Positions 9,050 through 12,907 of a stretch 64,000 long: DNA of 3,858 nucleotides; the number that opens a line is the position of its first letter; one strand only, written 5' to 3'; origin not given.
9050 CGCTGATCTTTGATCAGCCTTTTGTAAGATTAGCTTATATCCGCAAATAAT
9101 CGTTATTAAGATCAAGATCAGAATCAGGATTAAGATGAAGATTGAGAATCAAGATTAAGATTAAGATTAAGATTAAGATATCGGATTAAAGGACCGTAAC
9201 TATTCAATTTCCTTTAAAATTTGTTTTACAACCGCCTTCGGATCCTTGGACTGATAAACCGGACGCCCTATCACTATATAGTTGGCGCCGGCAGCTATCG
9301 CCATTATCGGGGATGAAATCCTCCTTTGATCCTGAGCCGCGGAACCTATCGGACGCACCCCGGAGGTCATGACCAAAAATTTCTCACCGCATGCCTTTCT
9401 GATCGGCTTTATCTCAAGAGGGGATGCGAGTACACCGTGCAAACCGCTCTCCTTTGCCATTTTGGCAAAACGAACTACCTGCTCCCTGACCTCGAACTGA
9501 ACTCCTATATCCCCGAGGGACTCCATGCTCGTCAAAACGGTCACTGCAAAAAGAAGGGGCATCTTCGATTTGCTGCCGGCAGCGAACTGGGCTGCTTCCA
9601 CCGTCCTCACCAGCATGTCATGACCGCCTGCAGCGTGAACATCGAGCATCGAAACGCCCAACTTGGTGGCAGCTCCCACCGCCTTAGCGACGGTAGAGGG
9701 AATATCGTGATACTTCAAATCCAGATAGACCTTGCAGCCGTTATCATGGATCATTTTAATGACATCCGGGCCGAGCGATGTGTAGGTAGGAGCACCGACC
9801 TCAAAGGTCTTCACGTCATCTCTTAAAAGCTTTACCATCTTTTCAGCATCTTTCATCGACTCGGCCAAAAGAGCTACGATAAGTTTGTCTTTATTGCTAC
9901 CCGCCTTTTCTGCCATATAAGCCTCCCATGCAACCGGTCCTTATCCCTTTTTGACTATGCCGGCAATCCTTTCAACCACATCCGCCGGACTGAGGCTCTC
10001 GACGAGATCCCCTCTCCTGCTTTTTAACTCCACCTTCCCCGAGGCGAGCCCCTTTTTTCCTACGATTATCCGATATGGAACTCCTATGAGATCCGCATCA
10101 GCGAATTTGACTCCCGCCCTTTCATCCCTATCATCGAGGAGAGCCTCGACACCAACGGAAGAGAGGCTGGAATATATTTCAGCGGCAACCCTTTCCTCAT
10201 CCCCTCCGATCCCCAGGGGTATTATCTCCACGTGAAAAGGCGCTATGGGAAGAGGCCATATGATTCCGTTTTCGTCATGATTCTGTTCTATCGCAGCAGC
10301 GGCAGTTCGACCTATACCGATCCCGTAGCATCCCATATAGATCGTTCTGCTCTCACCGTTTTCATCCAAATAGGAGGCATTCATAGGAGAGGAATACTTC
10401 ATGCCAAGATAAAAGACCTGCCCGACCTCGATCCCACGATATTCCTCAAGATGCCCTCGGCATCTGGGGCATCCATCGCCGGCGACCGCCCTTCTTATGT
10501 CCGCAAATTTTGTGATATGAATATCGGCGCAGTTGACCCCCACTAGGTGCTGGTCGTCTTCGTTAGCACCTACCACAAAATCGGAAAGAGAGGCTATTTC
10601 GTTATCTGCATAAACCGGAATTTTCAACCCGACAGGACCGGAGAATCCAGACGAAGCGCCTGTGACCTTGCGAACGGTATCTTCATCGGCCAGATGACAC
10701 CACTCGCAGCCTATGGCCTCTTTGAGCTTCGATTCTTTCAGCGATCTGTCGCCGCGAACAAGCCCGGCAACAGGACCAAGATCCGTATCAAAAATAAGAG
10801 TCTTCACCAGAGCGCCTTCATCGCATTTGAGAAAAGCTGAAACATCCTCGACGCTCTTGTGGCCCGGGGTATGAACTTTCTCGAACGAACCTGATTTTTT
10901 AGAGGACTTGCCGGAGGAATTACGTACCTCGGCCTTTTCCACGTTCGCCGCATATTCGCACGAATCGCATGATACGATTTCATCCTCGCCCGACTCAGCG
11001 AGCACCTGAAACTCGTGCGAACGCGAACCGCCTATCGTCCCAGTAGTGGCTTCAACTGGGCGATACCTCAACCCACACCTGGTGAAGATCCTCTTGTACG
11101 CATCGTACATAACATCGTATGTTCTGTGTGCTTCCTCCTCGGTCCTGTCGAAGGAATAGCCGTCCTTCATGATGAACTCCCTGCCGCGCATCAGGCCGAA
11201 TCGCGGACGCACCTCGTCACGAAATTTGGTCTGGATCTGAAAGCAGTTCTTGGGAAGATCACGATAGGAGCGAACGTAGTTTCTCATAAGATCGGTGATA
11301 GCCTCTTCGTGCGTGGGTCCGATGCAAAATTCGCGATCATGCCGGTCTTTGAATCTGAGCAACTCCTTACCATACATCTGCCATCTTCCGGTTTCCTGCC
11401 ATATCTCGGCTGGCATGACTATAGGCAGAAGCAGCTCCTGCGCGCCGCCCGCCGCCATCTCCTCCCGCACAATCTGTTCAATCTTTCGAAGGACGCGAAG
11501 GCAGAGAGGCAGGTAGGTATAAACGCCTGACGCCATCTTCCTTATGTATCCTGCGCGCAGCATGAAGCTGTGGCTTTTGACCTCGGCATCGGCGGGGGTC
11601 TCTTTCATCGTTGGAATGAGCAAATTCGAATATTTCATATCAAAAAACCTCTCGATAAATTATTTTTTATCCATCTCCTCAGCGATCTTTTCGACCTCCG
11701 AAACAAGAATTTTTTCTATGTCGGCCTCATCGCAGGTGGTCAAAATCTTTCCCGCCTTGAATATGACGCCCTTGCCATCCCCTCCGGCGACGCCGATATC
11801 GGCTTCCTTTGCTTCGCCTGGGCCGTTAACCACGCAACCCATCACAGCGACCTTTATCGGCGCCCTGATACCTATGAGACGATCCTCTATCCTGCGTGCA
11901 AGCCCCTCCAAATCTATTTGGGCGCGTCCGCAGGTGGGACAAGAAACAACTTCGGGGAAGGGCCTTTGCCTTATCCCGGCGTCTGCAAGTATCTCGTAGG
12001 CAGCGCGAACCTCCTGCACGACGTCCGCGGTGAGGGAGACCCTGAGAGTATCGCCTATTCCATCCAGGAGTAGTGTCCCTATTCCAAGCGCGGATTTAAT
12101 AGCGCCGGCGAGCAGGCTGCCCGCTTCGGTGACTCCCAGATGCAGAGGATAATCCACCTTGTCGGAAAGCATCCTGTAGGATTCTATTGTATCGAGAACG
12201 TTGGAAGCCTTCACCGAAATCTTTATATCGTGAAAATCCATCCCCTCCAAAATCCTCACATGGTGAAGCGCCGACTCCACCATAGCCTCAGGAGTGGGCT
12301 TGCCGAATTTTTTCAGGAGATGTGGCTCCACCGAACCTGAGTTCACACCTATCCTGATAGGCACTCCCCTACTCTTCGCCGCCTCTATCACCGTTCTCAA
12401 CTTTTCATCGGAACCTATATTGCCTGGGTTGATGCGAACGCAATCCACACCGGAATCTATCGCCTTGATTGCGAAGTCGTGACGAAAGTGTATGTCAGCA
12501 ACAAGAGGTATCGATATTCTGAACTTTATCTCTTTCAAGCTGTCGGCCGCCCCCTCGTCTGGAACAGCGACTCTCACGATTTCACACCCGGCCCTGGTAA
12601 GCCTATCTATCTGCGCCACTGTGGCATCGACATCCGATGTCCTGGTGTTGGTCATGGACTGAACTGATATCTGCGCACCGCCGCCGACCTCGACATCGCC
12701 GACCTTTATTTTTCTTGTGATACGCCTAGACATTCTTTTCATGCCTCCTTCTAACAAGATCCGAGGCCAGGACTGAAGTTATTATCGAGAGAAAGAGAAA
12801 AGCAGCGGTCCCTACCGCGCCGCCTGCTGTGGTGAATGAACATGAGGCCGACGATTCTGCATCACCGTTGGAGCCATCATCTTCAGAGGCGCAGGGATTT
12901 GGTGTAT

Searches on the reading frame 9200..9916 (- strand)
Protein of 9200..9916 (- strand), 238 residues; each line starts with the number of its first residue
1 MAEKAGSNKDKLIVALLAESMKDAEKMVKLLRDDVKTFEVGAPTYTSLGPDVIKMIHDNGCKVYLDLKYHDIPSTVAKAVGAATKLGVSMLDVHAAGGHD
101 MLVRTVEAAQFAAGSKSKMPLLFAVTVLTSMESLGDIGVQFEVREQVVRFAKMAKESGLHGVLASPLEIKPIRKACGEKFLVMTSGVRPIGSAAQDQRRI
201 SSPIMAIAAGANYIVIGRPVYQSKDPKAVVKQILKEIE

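Call 75: search_protein_families(library=pfam, proteins=[window:9200-9916:-], max_evalue=0.00001)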
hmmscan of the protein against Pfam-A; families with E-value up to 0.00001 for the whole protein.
window:9200-9916:- (238 aa): 1 family
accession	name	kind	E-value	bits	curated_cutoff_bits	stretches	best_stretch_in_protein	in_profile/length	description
PF00215.30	OMPdecase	-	2.9e-47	161.8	27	1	11-233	2-221/221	Orotidine 5'-phosphate decarboxylase / HUMPS family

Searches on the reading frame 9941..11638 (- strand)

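Call 75: search_protein_families(library=pfam, proteins=[window:9941-11638:-], max_evalue=0.00001)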
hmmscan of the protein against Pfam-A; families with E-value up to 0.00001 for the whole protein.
window:9941-11638:- (565 aa): 3 families
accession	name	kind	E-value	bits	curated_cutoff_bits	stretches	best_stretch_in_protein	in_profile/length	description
PF00587.30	tRNA-synt_2b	-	8e-35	120.9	29.3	1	95-453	2-179/179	tRNA synthetase class II core domain (G, H, P, S and T)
PF04073.20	tRNA_edit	-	2.9e-24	85.9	25.5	1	258-369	2-117/123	Aminoacyl-tRNA editing domain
PF03129.25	HGTP_anticodon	-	5.1e-19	68.7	21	1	470-558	2-91/94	Anticodon binding domain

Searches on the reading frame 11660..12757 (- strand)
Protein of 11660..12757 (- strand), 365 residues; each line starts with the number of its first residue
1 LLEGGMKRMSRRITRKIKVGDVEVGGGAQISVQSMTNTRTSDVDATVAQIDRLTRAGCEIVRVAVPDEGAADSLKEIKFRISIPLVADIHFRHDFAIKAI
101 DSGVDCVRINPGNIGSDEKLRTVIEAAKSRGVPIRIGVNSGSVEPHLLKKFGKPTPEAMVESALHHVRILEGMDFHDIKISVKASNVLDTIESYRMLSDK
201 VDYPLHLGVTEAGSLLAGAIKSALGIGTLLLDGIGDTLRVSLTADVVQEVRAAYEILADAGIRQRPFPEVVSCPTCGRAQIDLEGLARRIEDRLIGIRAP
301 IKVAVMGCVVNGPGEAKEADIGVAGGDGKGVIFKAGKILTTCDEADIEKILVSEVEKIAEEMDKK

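Call 75: search_protein_families(library=pfam, proteins=[window:11660-12757:-], max_evalue=0.00001)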
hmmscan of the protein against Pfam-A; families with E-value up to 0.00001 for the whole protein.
window:11660-12757:- (365 aa): 1 family
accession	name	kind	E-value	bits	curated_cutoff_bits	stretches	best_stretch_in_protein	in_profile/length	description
PF04551.19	GcpE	-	3.4e-149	496.9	32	1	14-357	1-343/343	GcpE protein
